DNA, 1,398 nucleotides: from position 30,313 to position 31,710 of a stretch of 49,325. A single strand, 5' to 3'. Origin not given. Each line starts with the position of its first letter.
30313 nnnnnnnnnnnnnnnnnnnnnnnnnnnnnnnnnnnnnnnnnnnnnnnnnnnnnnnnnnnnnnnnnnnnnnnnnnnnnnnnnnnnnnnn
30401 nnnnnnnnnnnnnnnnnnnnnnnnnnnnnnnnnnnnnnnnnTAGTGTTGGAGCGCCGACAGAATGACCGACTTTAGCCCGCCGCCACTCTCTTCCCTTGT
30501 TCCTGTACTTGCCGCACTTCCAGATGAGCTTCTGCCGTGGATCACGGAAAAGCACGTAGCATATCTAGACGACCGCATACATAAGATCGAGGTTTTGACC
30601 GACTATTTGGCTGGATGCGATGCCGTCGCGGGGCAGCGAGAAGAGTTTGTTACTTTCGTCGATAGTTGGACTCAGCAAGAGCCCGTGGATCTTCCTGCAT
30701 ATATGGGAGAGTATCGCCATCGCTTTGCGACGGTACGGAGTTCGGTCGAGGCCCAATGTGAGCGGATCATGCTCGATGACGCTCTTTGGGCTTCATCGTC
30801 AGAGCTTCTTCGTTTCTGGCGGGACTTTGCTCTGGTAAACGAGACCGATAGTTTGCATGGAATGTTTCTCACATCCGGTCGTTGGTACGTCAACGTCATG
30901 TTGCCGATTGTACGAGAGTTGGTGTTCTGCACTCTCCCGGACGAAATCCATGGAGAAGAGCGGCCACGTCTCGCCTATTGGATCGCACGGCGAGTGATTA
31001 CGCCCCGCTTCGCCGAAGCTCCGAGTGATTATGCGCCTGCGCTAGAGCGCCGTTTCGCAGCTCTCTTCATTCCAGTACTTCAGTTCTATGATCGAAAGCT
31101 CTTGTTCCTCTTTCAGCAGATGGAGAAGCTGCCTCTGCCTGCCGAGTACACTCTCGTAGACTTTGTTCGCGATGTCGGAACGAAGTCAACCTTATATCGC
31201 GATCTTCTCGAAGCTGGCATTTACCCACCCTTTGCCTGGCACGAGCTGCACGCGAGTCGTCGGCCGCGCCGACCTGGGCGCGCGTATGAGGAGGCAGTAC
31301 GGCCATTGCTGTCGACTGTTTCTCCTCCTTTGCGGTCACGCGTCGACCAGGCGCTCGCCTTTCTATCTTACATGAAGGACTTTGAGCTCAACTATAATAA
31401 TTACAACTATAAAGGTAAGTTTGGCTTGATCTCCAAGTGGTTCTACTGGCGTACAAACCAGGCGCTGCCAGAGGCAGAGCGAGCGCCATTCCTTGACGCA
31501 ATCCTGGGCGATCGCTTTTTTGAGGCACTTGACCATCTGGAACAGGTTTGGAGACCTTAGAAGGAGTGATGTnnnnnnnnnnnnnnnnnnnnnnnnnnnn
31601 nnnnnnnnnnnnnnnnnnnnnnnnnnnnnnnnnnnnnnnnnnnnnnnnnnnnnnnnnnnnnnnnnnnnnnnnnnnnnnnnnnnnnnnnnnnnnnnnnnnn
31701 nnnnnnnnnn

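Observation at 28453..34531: Candidate novel system: split PEP-synthase-type phosphotransfer enzyme with a toroid-repeat domain, plus MBL hydrolase, SDR, guanylate-kinase-like protein and membrane protein in one tight operon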

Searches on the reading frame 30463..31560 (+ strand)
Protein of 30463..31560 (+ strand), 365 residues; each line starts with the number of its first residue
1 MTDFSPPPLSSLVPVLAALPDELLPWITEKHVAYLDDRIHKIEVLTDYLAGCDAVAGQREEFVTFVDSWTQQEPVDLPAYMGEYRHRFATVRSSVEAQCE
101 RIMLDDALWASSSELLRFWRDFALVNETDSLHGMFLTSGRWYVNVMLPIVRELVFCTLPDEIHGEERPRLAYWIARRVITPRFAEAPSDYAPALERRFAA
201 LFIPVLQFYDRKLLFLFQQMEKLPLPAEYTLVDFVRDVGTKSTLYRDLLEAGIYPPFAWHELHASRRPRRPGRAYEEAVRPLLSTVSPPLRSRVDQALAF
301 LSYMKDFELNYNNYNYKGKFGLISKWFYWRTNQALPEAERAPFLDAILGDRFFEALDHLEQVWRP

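Call 3: search_protein_families(library=pfam, proteins=[window:30463-31560:+], max_evalue=0.01)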
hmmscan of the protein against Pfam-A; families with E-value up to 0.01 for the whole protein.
window:30463-31560:+ (365 aa): 0 families

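Call 4: search_protein_families(library=padloc, proteins=[window:30463-31560:+], max_evalue=0.01)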
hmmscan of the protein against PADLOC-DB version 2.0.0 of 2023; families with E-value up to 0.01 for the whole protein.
window:30463-31560:+ (365 aa): 0 families

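Call 7: search_protein_families(library=ncbifam, proteins=[window:30463-31560:+], max_evalue=0.01)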
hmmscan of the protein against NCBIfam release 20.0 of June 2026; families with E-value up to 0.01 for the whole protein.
window:30463-31560:+ (365 aa): 0 families

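Call 13: find_homologous_proteins(query=window:30463-31560:+, max_evalue=0.001)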
Query window:30463-31560:+ (365 aa): 46 proteins with E <= 0.001 among 6665 candidates.
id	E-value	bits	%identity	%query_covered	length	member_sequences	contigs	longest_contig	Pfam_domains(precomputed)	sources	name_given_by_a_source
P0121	4.1e-248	841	100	100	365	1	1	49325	-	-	-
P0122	5.3e-159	548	66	99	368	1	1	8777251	-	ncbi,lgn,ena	-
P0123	3.8e-146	505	63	98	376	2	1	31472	-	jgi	jgi:hypothetical protein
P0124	2.0e-140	487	59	99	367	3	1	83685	-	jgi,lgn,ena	-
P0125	2.2e-140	486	63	99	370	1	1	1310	-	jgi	jgi:hypothetical protein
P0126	6.2e-140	485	59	99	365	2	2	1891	-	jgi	-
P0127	6.1e-135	469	59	99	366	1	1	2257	-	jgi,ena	-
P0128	8.7e-132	458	59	98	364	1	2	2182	-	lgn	-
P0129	5.1e-131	456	56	99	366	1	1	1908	-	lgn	-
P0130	4.2e-130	453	56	98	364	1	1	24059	-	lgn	-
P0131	6.3e-129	449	58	98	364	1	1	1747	-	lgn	-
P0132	2.0e-128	447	57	98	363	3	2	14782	-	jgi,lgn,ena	-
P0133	7.2e-128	445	54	98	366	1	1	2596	-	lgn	-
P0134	5.2e-127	442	56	99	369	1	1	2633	-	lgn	-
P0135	7.2e-127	442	56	98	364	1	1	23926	-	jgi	-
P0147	9.2e-121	422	51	98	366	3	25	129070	-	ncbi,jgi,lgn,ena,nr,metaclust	ncbi:MAG: hypothetical protein A2W74_04155 [Planctomycetes bacterium RIFCSPLOWO2_12_38_17]|nr:MAG: h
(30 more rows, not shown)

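Call 16: search_solved_structures(query=A1, max_evalue=10)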
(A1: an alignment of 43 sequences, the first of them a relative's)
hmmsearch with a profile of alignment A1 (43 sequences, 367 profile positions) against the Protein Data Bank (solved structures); distinct sequences matched with E-value up to 10: 2.
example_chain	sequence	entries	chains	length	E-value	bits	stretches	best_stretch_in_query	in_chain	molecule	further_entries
3w0k_A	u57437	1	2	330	0.15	14.3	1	301-333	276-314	Bifunctional endomannanase/endoglucanase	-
3of5_A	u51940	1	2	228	0.26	13.5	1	18-69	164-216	Dethiobiotin synthetase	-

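Call 17: search_protein_families(library=phrogs, proteins=[window:30463-31560:+], max_evalue=0.01)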
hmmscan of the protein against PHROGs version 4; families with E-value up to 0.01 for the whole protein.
window:30463-31560:+ (365 aa): 0 families

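Call 18: find_related_loci(query=A1, collection=genome_contigs, flank=10000)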
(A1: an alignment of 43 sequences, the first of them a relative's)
Query A1 (365 aa) in genome_contigs; peptide patterns used: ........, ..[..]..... (x = any residue, [..] = any of these).
51 stretches matched a pattern; 4 encode a relative of the query (tblastn E <= 1e-3); 4 distinct loci.
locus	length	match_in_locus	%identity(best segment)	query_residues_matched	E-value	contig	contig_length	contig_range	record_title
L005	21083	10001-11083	66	1-361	3e-164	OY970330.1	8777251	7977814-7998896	MAG: Thermoanaerobaculaceae bacterium isolate MFD05537.bin.c.1 genome assembly, chromosome: 1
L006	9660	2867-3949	52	3-363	1e-121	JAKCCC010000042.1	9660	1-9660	MAG: Planctomycetota bacterium isolate YP1.bin19 NODE_5770_length_9660_cov_1.641666, whole genome shotgun sequence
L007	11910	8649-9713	52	3-357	5e-119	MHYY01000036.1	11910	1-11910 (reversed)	MAG: Planctomycetes bacterium RIFCSPLOWO2_12_38_17 rifcsplowo2_12_sub10_scaffold_1449, whole genome shotgun sequence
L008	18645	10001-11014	55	19-356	4e-118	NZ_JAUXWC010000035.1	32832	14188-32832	MAG: Rhodoferax sp. isolate C15_maxbin.065_sub C15_k141_416637, whole genome shotgun sequence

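Call 19: find_related_loci(query=A1, collection=metagenome_contigs, flank=10000)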
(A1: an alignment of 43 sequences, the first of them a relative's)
Query A1 (365 aa) in metagenome_contigs; peptide patterns used: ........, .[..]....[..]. (x = any residue, [..] = any of these).
73 stretches matched a pattern; 16 encode a relative of the query (tblastn E <= 1e-3); 15 distinct loci.
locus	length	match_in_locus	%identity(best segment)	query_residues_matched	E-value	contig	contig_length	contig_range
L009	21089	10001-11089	59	1-363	1e-135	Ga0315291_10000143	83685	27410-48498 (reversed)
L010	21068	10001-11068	56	1-357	1e-131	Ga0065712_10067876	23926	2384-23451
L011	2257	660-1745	59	1-361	4e-138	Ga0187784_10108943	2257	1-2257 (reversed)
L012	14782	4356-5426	57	1-359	1e-123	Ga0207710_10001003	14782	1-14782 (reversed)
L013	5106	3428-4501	55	1-359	4e-122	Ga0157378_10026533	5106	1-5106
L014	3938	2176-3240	54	3-357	4e-123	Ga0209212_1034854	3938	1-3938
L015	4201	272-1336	54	3-357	1e-122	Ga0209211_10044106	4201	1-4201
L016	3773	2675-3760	55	1-361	8e-123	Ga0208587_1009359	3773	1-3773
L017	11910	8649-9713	52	3-357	1e-118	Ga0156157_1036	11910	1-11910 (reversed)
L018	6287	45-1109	52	3-357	1e-118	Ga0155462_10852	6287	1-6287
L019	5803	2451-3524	54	6-361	1e-109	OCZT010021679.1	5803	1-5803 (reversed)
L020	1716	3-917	57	51-356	3e-112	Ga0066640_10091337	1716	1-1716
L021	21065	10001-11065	52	3-357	1e-118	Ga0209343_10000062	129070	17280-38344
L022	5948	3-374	47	234-357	3e-34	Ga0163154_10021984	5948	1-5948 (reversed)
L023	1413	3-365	53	243-361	1e-23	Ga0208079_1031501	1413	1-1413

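Call 23: search_protein_families(library=pfam, proteins=[L006:215-805:+, L007:6057-6701:+, L007:5281-5892:+, L009:11436-12077:+, L010:11470-12060:+, L012:5819-6409:+, L019:3910-4512:+, L010:12281-12799:+, L012:6510-7013:+, L019:4777-5403:+], max_evalue=0.01)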
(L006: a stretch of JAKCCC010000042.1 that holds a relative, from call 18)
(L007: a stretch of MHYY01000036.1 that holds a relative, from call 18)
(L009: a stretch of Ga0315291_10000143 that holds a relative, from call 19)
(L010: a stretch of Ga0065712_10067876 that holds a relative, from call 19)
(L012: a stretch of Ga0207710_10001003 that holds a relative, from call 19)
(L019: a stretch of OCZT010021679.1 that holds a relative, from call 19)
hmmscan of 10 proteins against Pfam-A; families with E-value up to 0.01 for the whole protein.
L006:215-805:+ (196 aa): 1 family
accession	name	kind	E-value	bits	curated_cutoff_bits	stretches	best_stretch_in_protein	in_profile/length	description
PF00857.26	Isochorismatase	-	2.5e-32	112.8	27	1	3-186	1-173/175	Isochorismatase domain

L007:6057-6701:+ (214 aa): 1 family
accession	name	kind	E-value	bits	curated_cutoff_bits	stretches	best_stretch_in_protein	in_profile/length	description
PF00857.26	Isochorismatase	-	9.8e-37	127.1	27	1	21-179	2-155/175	Isochorismatase domain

L007:5281-5892:+ (203 aa): 0 families

L009:11436-12077:+ (213 aa): 1 family
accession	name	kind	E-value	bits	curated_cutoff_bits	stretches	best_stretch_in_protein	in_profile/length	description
PF00857.26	Isochorismatase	-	2.7e-40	138.7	27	1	10-166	1-152/175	Isochorismatase domain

L010:11470-12060:+ (196 aa): 1 family
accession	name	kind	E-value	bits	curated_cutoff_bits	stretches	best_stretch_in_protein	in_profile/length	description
PF00857.26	Isochorismatase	-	1.4e-33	116.9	27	1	5-168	1-157/175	Isochorismatase domain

L012:5819-6409:+ (196 aa): 1 family
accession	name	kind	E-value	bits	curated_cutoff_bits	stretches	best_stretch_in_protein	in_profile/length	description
PF00857.26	Isochorismatase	-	5e-35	121.6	27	1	5-174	1-163/175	Isochorismatase domain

L019:3910-4512:+ (200 aa): 1 family
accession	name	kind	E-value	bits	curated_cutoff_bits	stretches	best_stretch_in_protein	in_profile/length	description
PF00857.26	Isochorismatase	-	5.7e-35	121.4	27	1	10-178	2-163/175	Isochorismatase domain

L010:12281-12799:+ (172 aa): 1 family
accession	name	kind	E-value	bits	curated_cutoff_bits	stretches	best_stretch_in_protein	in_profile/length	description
PF08757.17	CotH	-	0.0052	16.8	23.8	1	118-163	232-277/322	CotH kinase protein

L012:6510-7013:+ (167 aa): 0 families

L019:4777-5403:+ (208 aa): 0 families

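Call 25: find_encoding_contigs(protein=P0124, flank=10000, max_places=1)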
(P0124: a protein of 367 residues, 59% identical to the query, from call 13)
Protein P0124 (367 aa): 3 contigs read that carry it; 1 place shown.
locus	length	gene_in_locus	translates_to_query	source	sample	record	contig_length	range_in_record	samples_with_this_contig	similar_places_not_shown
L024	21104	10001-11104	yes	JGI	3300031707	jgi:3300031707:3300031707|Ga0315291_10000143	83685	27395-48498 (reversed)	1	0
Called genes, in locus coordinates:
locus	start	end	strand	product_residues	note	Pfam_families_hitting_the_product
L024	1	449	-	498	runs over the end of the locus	-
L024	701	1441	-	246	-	PF00106:adh_short, PF08659:KR, PF13561:adh_short_C2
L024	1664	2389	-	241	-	-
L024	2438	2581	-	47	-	-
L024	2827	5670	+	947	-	PF00005:ABC_tran (faint), PF02463:SMC_N (faint), PF13191:AAA_16 (faint), PF13555:AAA_29 (faint), PF20720:nSTAND3 (faint), PF17760:UvrA_inter, PF17755:UvrA_DNA-bind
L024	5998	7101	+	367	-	PF01571:GCV_T, PF08669:GCV_T_C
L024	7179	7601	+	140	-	PF17792:ThiD2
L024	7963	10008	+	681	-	PF01326:PPDK_N, PF13249:SQHop_cyclase_N (faint), PF13243:SQHop_cyclase_C (weak)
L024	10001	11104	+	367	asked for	-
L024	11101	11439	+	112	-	PF00391:PEP-utilizers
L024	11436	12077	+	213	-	PF00857:Isochorismatase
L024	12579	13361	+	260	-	PF00702:Hydrolase (weak), PF13344:Hydrolase_6, PF13419:HAD_2 (faint), PF13242:Hydrolase_like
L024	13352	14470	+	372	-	PF01926:MMR_HSR1, PF06071:YchF-GTPase_C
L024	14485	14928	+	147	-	PF00011:HSP20, PF17886:ArsA_HSP20 (faint)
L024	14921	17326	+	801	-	PF02190:LON_substr_bdg, PF00004:AAA, PF07728:AAA_5, PF22667:Lon_lid, PF05362:Lon_C, PF13541:ChlI (weak)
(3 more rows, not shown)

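Call 26: find_encoding_contigs(protein=P0135, flank=10000, max_places=1)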
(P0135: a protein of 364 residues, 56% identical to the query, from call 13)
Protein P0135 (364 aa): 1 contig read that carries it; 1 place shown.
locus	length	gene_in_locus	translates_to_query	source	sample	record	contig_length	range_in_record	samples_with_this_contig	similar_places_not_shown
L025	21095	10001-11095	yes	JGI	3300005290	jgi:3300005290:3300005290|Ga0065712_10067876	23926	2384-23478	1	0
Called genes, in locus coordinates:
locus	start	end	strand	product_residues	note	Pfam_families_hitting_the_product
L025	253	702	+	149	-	PF22014:DUF6932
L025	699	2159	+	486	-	PF01381:HTH_3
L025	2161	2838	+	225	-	PF13811:DUF4186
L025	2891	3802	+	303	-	PF22769:DCD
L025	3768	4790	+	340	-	PF04055:Radical_SAM (weak)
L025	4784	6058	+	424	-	PF10237:N6-adenineMlase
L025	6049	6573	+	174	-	-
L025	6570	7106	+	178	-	PF02224:Cytidylate_kin (weak), PF13238:AAA_18, PF13207:AAA_17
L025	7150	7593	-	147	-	-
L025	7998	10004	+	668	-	PF01326:PPDK_N, PF13249:SQHop_cyclase_N (faint), PF07678:TED_complement (faint), PF00432:Prenyltrans (weak), PF13243:SQHop_cyclase_C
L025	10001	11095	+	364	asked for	-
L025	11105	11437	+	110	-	PF00391:PEP-utilizers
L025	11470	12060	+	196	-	PF00857:Isochorismatase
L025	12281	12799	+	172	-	-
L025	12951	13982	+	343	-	PF13489:Methyltransf_23, PF08241:Methyltransf_11, PF08242:Methyltransf_12, PF13649:Methyltransf_25 (faint), PF13847:Methyltransf_31 (faint)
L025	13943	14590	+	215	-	PF02223:Thymidylate_kin, PF13521:AAA_28 (weak)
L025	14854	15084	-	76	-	-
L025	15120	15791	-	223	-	-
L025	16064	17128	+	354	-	PF21751:DACNV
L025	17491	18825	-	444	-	PF00072:Response_reg, PF01048:PNP_UDP_1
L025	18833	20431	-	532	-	PF00072:Response_reg, PF19974:TCAD9, PF01636:APH (weak), PF19974:TCAD9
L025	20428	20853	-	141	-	-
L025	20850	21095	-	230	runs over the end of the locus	?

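Call 27: find_encoding_contigs(protein=P0147, flank=10000, max_places=1)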
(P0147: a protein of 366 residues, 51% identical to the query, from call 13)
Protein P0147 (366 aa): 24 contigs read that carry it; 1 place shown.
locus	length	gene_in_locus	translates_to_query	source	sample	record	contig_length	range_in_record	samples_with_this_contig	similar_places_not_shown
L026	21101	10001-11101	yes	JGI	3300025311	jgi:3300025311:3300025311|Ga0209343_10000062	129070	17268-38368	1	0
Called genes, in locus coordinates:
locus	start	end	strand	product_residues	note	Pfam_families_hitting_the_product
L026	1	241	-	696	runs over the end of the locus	PF02629:CoA_binding, PF13380:CoA_binding_2, PF13607:Succ_CoA_lig, PF19045:Ligase_CoA_2, PF13549:ATP-grasp_5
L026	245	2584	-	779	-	PF13116:YhdP (faint), PF05170:AsmA (weak)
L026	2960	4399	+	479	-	PF01704:UDPGP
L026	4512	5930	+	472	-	PF00342:PGI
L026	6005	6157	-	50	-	-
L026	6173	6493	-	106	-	PF00589:Phage_integrase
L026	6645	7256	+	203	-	-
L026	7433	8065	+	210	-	PF00857:Isochorismatase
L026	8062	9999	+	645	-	PF01326:PPDK_N, PF13249:SQHop_cyclase_N (faint), PF07678:TED_complement (faint), PF13243:SQHop_cyclase_C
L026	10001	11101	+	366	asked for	-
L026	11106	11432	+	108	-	PF00391:PEP-utilizers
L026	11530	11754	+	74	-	-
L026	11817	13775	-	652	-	PF13181:TPR_8 (faint), PF13371:TPR_9 (faint), PF00515:TPR_1 (weak), PF07719:TPR_2 (weak), PF13414:TPR_11, PF13432:TPR_16 (weak), PF14559:TPR_19 (weak), PF13414:TPR_11 (weak), +6 more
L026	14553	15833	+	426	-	PF02844:GARS_N, PF01071:GARS_A, PF02655:ATP-grasp_3 (faint), PF02222:ATP-grasp (weak), PF02843:GARS_C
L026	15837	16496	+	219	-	PF03848:TehB, PF13489:Methyltransf_23, PF13847:Methyltransf_31 (weak), PF08241:Methyltransf_11, PF08242:Methyltransf_12, PF13649:Methyltransf_25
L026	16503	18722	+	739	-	PF00580:UvrD-helicase, PF01443:Viral_helicase1 (faint), PF13245:AAA_19, PF13361:UvrD_C, PF13538:UvrD_C_2, PF21196:PcrA_UvrD_tudor (weak)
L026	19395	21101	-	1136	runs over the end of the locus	PF02384:N6_Mtase, PF07669:Eco57I, PF22837:M_Eco57I_C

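Call 28: predict_structure(alignment_id=A1)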
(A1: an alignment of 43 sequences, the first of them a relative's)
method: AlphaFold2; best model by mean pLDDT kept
length: 365 residues; sequences in the alignment: 43
mean_pLDDT: 93.3   pTM: 0.91
mean pLDDT of the five models: 93.3, 93.1, 91.8, 91.4, 90.5
residues with pLDDT >= 90: 297; 70-90: 65; 50-70: 3; < 50: 0
segments of 3 or more residues with pLDDT < 50: none
pLDDT, mean of each block of 10 residues (from residue 1): 87 95 96 87 83 91 95 95 97 98 95 96 96 84 92 97 93 94 87 96 95 90 89 93 93 96 87 93 97 97 96 96 98 97 94 96 84
secondary structure, 60 per line:
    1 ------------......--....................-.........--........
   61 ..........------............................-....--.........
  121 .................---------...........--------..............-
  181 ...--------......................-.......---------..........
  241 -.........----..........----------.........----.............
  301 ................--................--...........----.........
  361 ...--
elements in order: H13-18 H21-40 H42-50 H53-70 H77-104 H106-109 H112-137 H147-157 H166-179 H192-213 H215-221 H231-240 H242-250 H255-264 H275-283 H288-316 H319-334 H337-347 H352-363

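Call 30: fold_search(model_id=the predicted structure, library=pdb)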
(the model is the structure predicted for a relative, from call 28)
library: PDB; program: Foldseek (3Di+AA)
matches with E <= 10: 239; with E <= 0.001: 0
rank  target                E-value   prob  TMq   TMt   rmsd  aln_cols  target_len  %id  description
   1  6h2x                  3.2e-01  0.07  0.11  0.11  54.1       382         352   15  MukB coiled-coil elbow from E. coli (released 2019-03-06)
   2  9etv                  4.6e-01  0.08  0.12  0.13  25.7       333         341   13  Holo IDO with a bound inhibitor (released 2025-03-05)
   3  3rmg_A                8.0e-01  0.08  0.14  0.16  24.1       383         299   15  Crystal structure of geranylgeranyl pyrophosphate synthase from bacteroides thetaiotaomicron (released 2011-05-11)
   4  7p5m_A                8.3e-01  0.06  0.13  0.12  32.1       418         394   14  Cryo-EM structure of human TTYH2 in lipid nanodiscs (released 2021-08-11)
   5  3woq_A                8.7e-01  0.05  0.10  0.07  25.1       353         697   12  Crystal structure of the DAP BII hexapeptide complex III (released 2014-09-03)
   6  9esd_C                9.9e-01  0.06  0.12  0.13  23.1       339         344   13  Holo TDO with a bound inhibitor (released 2025-03-05)
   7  7zet_A                9.9e-01  0.03  0.10  0.10  27.2       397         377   12  Crystal structure of human Clusterin, crystal form I (released 2023-10-11)
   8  7n6g_3R               1.1e+00  0.07  0.14  0.14  44.1       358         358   13  C1 of central pair (released 2022-05-18)
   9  1rrj_A                1.2e+00  0.06  0.11  0.08  24.3       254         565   13  Structural Mechanisms of Camptothecin Resistance by Mutations in Human Topoisomerase I (released 2004-07-06)
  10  9y6s_6z               1.3e+00  0.04  0.11  0.02  53.7       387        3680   12  96-nm repeat of the Leishmania tarentolae doublet microtubule (released 2025-12-17)
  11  4y04                  1.4e+00  0.05  0.13  0.08  23.5       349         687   11  Crystal structure of dipeptidyl peptidase 11 (DPP11) from Porphyromonas gingivalis (Space) (released 2015-07-15)
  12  3sl6_A                1.4e+00  0.06  0.14  0.15  25.1       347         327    9  Crystal structure of the catalytic domain of PDE4D2 with compound 12c (released 2011-10-26)
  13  8vy7_R                1.6e+00  0.11  0.19  0.24  23.1       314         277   10  CryoEM structure of Gi-coupled TAS2R14 with cholesterol and an intracellular tastant (released 2024-04-03)
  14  3g4i_A                1.7e+00  0.06  0.13  0.14  24.7       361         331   10  Crystal structure of human phosphodiesterase 4d with d155871 (released 2010-01-19)
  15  3sl3_A                1.8e+00  0.06  0.14  0.15  25.0       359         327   10  Crystal structure of the apo form of the catalytic domain of PDE4D2 (released 2011-10-26)
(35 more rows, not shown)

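Call 46: search_protein_representatives(alignment_id=A1)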
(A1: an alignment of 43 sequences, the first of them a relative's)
Query: 43 sequences, 367 profile positions. Proteins with E-value up to 0.001 (for the whole library): 14; up to 1e-10: 11; up to 1e-30: 7. The best 14 are listed.
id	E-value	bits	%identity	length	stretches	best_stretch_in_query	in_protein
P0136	5.4e-165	565.3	-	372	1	5-365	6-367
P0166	1.2e-116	406.3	-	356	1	5-365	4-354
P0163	1.0e-109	383.4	-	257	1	117-364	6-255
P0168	5.2e-88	312.0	-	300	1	63-364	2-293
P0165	1.5e-81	290.8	-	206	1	161-364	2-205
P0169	4.4e-71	256.3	-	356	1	11-364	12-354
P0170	2.2e-43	165.2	-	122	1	3-125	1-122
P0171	2.2e-24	102.7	-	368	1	49-362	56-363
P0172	5.0e-20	88.3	-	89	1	290-364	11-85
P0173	4.7e-18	81.9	-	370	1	19-365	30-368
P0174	7.9e-17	77.8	-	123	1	11-120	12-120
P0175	4.0e-05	39.3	-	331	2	101-157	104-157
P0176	1.8e-04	37.1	-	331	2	78-160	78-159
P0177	3.7e-04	36.1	-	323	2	11-157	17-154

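Call 47: find_encoding_contigs(protein=P0171, flank=8000, max_places=2)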
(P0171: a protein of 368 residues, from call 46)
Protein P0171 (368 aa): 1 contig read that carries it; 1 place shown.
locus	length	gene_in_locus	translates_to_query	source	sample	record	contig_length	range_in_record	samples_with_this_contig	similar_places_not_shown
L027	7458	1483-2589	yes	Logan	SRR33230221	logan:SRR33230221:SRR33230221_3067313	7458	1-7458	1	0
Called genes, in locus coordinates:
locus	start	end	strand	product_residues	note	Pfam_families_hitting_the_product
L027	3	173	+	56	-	?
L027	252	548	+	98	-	-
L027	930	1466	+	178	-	PF00857:Isochorismatase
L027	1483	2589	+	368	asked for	-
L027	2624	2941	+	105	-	PF00391:PEP-utilizers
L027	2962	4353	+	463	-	PF07678:TED_complement (faint), PF00432:Prenyltrans (faint), PF13249:SQHop_cyclase_N (faint), PF13243:SQHop_cyclase_C (weak)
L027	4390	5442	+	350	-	PF01326:PPDK_N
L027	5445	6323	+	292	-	PF00892:EamA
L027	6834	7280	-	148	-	-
